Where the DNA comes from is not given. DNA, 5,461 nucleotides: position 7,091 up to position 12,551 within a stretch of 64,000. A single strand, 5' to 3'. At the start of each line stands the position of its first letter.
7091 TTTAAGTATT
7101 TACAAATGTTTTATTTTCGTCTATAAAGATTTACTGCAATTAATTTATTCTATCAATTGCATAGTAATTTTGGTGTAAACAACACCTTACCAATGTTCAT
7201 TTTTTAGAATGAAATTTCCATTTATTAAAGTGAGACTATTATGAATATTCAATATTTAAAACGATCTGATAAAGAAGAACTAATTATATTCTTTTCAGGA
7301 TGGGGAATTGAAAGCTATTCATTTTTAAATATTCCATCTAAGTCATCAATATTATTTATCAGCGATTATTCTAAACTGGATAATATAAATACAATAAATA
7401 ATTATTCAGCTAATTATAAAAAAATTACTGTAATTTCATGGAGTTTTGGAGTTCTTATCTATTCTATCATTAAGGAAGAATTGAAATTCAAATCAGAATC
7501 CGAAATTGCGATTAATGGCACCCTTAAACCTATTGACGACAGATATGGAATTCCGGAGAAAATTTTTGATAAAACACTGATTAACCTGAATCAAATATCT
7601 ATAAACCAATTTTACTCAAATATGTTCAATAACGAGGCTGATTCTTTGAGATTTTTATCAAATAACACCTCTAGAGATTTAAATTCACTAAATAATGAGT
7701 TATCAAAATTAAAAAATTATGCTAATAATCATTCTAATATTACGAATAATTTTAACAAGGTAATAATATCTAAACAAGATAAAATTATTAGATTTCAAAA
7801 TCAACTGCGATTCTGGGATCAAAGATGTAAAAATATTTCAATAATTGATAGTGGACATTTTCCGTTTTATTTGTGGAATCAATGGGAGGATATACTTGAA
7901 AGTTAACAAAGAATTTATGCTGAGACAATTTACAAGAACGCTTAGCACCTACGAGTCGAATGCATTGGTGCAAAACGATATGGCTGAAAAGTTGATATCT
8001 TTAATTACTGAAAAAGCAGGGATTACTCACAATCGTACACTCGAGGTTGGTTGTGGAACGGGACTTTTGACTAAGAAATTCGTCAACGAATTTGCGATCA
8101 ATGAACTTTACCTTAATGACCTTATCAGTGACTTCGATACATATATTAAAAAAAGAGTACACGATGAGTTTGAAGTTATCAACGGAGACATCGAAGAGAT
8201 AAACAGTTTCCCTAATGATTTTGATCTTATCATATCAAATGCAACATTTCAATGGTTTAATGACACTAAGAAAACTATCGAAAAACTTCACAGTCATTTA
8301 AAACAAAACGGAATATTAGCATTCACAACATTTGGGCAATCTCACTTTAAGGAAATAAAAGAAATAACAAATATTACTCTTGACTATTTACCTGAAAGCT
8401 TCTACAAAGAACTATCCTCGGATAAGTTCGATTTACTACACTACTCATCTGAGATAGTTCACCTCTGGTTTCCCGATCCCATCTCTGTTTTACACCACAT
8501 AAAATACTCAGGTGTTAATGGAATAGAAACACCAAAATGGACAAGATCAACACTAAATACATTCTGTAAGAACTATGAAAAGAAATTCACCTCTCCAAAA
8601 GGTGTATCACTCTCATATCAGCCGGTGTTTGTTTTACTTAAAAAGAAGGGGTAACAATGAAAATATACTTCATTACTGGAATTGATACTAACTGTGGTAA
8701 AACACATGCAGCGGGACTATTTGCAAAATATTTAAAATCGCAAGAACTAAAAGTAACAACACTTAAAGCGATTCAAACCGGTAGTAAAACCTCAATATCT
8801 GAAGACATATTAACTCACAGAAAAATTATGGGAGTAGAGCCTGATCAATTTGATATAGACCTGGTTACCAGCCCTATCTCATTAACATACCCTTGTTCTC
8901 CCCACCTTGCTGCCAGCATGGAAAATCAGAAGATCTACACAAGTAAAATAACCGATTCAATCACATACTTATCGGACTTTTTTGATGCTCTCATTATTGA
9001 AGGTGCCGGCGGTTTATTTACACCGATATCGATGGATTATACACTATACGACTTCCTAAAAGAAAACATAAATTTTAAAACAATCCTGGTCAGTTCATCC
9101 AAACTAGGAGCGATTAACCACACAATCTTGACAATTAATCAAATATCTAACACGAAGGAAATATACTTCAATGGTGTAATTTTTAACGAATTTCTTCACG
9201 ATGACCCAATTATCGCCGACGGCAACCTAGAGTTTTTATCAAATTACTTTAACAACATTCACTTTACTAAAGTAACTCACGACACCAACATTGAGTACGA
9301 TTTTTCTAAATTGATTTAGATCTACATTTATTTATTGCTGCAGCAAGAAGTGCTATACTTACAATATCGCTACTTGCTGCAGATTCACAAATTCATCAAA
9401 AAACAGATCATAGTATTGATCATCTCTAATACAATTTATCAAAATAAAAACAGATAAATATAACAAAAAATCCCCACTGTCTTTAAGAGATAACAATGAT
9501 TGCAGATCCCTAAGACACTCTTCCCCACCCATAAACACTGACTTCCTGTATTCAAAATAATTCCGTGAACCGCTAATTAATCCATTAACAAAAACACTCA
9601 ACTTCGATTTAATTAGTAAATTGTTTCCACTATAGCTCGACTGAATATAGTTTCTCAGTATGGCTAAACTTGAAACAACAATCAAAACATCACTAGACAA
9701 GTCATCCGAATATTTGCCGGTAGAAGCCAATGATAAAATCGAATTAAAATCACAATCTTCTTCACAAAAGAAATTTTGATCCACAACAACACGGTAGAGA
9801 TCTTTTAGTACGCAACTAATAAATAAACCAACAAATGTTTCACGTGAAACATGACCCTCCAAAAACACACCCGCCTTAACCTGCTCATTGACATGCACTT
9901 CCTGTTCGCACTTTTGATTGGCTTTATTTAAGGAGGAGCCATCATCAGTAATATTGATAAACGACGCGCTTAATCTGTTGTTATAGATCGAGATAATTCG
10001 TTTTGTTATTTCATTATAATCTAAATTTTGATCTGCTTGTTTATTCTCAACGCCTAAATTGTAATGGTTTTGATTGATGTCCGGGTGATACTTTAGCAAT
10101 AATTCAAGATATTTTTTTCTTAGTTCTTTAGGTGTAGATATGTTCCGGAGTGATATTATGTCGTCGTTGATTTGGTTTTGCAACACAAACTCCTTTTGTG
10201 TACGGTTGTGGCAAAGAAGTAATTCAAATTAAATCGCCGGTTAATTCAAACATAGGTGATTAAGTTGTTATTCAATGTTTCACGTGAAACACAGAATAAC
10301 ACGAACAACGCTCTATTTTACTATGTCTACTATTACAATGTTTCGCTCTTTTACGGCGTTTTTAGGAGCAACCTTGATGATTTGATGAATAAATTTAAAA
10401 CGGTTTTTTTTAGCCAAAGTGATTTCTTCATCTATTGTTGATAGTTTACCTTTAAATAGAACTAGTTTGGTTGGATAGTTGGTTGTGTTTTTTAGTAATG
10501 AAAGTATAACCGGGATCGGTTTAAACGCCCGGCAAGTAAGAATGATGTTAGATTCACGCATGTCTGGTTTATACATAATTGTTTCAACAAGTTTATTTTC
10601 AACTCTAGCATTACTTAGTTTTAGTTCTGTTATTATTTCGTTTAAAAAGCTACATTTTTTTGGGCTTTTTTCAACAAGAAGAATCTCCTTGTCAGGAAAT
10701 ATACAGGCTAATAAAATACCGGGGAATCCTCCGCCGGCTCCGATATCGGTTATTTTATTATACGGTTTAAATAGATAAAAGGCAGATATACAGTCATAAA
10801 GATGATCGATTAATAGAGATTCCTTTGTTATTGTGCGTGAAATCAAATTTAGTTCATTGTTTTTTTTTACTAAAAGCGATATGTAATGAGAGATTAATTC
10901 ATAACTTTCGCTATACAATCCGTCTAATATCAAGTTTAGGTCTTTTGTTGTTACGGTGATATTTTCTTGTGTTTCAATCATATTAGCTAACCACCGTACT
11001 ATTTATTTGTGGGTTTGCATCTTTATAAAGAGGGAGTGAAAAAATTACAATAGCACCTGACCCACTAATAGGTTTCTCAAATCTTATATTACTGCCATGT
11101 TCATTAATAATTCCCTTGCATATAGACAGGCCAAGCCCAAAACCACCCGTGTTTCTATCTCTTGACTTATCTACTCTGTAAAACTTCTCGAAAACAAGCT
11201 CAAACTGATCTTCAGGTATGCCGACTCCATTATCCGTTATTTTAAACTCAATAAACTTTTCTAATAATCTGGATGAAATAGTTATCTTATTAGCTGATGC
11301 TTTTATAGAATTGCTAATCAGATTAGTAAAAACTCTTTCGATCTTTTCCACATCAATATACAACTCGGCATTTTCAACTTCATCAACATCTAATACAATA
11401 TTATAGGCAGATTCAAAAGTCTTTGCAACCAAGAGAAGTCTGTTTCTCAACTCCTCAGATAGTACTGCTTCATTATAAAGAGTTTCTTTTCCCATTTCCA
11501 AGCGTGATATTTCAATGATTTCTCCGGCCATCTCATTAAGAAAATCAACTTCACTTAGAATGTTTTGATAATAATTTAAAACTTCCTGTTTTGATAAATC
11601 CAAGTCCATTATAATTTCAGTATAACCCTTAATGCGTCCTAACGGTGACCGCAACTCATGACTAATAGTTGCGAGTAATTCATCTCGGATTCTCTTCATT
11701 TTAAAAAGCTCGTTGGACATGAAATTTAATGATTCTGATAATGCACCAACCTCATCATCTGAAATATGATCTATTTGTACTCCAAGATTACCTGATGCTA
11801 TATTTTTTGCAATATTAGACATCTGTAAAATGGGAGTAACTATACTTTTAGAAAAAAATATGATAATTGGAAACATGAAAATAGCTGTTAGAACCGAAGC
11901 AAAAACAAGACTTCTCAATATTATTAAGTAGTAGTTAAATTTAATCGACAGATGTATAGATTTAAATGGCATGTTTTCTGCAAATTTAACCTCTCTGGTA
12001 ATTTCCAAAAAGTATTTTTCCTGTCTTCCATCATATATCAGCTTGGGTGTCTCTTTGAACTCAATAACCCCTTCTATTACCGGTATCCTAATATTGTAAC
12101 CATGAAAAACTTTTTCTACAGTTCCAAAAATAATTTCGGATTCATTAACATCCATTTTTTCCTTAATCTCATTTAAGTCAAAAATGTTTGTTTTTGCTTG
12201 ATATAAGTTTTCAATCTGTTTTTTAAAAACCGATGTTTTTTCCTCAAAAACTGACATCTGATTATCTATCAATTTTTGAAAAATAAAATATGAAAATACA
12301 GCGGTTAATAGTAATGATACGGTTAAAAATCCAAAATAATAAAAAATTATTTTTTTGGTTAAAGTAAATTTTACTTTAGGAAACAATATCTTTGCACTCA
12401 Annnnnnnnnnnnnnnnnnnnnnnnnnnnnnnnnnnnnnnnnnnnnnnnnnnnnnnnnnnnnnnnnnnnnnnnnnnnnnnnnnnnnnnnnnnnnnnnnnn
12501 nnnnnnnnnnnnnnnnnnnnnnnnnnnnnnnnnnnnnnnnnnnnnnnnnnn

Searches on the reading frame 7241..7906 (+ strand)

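Call 65: search_protein_families(library=pfam, proteins=[window:7241-7906:+], max_evalue=0.001)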
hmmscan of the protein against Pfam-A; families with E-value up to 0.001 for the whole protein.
window:7241-7906:+ (221 aa): 1 family
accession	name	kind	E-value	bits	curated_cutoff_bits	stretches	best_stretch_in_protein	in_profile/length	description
PF04301.19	BioG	-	3.8e-28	98.9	27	1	2-217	2-212/213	Pimeloyl-ACP methyl esterase BioG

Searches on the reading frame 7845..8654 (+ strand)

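Call 65: search_protein_families(library=pfam, proteins=[window:7845-8654:+], max_evalue=0.001)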
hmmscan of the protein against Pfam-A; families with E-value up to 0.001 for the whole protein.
window:7845-8654:+ (269 aa): 8 families
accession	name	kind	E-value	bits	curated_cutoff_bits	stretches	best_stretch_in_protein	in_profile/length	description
PF08241.18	Methyltransf_11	-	2.1e-15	57.6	21.2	1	66-160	1-95/95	Methyltransferase domain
PF08242.18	Methyltransf_12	-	8.8e-15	55.7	30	1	66-158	1-98/98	Methyltransferase domain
PF13649.12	Methyltransf_25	-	1.7e-13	51.5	27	1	66-156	2-97/97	Methyltransferase domain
PF13489.12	Methyltransf_23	-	6.4e-12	45.9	27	1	45-176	4-131/164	Methyltransferase domain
PF13847.12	Methyltransf_31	-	9.8e-12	45.2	27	1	62-169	4-120/145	Methyltransferase domain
PF07021.18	MetW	-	0.00015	21.9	21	1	63-167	15-116/193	Methionine biosynthesis protein MetW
PF02353.26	CMAS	-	0.00022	21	27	1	49-173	49-177/273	Mycolic acid cyclopropane synthetase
PF05175.20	MTS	-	0.00064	19.8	23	0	50-160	23-138/170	Methyltransferase small domain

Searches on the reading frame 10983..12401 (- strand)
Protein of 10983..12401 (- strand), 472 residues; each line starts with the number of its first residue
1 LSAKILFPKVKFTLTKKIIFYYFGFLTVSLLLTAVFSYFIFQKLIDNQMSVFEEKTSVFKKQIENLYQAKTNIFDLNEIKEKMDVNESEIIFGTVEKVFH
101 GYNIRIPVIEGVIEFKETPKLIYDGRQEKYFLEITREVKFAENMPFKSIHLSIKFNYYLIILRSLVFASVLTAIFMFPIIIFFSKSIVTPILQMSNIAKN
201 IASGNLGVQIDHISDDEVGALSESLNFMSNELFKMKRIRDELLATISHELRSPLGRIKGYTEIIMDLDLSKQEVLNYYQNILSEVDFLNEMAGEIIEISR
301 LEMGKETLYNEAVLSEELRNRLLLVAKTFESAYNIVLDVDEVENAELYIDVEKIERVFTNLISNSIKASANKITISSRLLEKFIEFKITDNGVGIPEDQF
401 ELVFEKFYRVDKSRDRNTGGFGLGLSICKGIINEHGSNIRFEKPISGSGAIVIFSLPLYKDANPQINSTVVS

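Call 65: search_protein_families(library=pfam, proteins=[window:10983-12401:-], max_evalue=0.001)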
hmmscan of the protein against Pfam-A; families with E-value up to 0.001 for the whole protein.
window:10983-12401:- (472 aa): 4 families
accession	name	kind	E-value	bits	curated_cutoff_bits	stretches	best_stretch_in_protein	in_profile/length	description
PF02518.31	HATPase_c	-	1.3e-24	87.2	26.4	1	350-459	2-110/111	Histidine kinase-, DNA gyrase B-, and HSP90-like ATPase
PF00512.31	HisKA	-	3.9e-11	43.3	26.9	1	239-303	2-65/66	His Kinase A (phospho-acceptor) domain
PF00672.30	HAMP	-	2.2e-10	41.2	25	1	182-232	1-51/53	HAMP domain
PF13589.12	HATPase_c_3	-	4.2e-08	33.7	25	1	354-426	3-78/137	Histidine kinase-, DNA gyrase B-, and HSP90-like ATPase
